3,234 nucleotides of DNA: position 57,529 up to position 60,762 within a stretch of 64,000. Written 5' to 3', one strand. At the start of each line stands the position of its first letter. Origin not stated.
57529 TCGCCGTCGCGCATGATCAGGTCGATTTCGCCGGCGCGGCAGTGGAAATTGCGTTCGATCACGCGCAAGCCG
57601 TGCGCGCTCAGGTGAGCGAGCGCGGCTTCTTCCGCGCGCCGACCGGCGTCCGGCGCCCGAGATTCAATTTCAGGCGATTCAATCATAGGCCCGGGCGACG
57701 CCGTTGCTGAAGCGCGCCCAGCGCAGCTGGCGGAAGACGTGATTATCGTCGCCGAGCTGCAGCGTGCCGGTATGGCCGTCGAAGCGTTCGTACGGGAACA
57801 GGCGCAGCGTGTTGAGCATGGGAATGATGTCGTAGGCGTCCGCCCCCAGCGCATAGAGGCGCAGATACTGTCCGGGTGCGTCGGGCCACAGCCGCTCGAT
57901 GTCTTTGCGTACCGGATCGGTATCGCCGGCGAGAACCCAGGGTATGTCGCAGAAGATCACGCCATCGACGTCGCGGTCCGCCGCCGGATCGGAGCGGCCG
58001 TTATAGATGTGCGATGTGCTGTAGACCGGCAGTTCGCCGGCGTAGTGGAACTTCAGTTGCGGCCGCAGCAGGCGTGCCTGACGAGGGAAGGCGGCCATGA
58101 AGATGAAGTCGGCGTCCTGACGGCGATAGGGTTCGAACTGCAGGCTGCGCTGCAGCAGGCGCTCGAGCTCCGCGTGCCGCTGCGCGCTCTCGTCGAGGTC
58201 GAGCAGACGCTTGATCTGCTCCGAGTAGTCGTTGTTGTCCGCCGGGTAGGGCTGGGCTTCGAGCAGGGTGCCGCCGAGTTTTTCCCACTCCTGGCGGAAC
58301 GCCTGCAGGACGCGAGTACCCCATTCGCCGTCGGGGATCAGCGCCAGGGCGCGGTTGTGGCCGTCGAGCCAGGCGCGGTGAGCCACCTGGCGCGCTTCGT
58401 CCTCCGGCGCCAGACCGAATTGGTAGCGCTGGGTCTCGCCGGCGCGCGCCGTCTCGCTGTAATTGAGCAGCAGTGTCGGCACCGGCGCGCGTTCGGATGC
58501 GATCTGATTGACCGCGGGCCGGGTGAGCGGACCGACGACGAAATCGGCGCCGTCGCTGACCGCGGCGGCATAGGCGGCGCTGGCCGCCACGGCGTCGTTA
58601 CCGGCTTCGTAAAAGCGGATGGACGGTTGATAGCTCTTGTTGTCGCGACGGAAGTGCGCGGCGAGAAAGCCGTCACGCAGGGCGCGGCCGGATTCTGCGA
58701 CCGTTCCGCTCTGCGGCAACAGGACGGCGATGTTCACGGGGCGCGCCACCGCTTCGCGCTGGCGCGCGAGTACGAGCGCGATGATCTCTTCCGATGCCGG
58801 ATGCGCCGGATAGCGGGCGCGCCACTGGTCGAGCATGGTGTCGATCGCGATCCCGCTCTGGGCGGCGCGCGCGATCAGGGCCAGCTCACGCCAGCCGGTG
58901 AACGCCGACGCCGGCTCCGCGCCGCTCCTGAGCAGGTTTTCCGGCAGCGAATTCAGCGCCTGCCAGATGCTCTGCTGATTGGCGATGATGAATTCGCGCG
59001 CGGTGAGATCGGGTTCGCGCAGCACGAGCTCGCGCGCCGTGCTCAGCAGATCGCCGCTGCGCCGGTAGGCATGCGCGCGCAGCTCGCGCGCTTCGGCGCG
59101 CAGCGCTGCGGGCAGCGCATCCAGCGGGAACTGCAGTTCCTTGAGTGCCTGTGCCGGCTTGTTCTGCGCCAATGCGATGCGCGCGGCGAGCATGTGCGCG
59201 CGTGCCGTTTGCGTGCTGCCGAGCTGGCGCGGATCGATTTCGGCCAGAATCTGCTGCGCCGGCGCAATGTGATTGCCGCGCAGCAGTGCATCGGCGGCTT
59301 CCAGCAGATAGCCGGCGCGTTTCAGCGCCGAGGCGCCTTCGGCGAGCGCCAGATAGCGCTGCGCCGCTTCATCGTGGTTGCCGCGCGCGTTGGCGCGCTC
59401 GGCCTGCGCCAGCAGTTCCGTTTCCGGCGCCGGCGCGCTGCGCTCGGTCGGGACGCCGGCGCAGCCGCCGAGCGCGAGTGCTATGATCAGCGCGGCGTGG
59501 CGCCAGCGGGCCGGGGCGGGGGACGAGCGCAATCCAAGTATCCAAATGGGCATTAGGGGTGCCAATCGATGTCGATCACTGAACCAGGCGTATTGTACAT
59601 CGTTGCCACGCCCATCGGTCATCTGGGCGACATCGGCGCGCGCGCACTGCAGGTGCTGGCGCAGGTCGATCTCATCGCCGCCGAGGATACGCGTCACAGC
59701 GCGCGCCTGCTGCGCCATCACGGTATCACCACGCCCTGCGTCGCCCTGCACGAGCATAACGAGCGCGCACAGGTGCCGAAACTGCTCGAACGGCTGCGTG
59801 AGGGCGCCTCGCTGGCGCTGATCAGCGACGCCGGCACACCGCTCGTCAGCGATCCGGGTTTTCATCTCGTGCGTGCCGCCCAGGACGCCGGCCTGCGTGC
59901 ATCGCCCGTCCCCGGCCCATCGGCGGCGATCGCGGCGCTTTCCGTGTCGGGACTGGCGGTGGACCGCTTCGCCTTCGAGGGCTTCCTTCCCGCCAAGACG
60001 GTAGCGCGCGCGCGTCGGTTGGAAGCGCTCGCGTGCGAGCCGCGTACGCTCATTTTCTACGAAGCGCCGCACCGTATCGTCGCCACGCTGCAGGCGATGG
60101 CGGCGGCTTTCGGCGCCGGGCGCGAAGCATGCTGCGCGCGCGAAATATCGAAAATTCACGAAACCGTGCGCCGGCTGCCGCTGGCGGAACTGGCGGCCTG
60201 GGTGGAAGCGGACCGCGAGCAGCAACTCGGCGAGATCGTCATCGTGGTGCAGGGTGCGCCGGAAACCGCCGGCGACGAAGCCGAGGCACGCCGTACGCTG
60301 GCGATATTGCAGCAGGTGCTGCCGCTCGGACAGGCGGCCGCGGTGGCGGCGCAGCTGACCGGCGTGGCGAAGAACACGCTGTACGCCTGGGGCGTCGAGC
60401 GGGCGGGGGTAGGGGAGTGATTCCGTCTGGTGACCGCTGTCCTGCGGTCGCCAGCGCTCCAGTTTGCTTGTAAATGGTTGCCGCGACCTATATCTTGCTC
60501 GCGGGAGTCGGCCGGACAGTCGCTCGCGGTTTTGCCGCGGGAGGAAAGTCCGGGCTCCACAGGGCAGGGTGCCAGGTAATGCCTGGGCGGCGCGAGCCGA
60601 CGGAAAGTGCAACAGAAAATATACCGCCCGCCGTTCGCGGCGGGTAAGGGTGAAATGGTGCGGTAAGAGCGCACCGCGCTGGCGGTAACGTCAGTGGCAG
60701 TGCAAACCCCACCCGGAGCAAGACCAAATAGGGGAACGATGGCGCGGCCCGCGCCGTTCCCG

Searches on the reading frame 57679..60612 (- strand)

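Call 90: search_protein_families(library=pfam, max_evalue=0.00001, proteins=[window:57679-60612:-])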
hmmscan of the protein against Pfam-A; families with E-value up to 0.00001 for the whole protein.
window:57679-60612:- (977 aa): 2 families
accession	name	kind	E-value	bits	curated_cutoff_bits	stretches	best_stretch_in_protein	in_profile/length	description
PF04348.19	LppC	-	3.6e-120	402.6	28.8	1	416-971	7-563/563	LppC putative lipoprotein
PF13458.12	Peripla_BP_6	-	6.7e-14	52.7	31.7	1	625-805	1-188/343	Periplasmic binding protein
